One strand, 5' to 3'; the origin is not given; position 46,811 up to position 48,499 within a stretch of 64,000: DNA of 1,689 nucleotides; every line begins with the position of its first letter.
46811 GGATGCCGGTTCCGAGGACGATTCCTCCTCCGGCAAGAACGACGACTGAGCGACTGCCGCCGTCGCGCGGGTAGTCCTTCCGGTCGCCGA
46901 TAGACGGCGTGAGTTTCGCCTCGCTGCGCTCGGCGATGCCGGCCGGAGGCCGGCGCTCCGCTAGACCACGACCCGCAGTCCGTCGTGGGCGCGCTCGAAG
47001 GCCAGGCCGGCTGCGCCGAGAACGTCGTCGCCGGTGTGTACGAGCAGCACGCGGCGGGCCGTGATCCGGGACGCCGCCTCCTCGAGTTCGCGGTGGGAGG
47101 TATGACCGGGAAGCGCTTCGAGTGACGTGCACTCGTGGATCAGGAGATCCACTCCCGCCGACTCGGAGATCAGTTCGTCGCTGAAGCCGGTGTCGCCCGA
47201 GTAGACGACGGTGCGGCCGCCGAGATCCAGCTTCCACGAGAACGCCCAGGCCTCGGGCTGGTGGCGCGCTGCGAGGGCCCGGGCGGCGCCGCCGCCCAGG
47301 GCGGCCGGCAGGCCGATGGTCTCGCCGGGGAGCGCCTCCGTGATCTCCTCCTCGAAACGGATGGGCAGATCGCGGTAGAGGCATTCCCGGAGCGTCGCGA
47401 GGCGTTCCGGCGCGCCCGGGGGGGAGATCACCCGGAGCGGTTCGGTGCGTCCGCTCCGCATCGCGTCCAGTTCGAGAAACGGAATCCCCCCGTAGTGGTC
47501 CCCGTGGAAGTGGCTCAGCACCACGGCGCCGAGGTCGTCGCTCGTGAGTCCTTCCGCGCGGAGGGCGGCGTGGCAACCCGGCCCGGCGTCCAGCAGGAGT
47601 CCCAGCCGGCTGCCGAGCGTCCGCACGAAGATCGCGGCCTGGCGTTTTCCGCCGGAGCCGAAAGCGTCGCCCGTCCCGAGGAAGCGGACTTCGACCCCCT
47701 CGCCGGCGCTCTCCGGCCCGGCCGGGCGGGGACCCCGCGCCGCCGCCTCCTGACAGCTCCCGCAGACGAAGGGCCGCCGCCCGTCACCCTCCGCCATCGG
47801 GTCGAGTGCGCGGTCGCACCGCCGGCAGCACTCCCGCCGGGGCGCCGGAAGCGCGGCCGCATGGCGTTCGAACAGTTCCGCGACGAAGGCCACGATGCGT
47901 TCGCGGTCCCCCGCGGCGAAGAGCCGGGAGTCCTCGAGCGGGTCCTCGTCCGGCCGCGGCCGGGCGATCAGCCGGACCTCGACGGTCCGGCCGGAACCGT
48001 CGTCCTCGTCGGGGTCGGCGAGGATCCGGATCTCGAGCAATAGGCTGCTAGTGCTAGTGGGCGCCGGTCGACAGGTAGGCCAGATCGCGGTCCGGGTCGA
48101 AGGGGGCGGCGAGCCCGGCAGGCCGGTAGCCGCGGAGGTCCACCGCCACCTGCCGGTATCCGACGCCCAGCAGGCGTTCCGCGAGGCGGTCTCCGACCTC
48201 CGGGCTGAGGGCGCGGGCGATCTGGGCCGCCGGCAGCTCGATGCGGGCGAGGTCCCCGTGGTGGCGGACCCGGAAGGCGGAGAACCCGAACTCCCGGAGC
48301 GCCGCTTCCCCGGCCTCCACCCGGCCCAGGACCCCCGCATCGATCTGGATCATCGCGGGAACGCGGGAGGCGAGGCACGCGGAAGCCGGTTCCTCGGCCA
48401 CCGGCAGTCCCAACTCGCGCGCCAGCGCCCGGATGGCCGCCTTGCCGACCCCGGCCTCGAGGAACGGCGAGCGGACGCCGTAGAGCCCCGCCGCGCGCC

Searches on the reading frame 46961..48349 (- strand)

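Call 9: search_protein_families(library=pfam, proteins=[window:46961-48349:-], max_evalue=0.001)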
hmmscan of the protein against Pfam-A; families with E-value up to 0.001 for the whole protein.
window:46961-48349:- (462 aa): 2 families
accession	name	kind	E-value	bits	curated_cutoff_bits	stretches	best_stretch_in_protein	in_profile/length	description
PF12706.13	Lactamase_B_2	-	2.6e-20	73.3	27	1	251-438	3-199/200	Beta-lactamase superfamily domain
PF00753.33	Lactamase_B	-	1.2e-11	45.3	22.7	1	239-408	8-162/196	Metallo-beta-lactamase superfamily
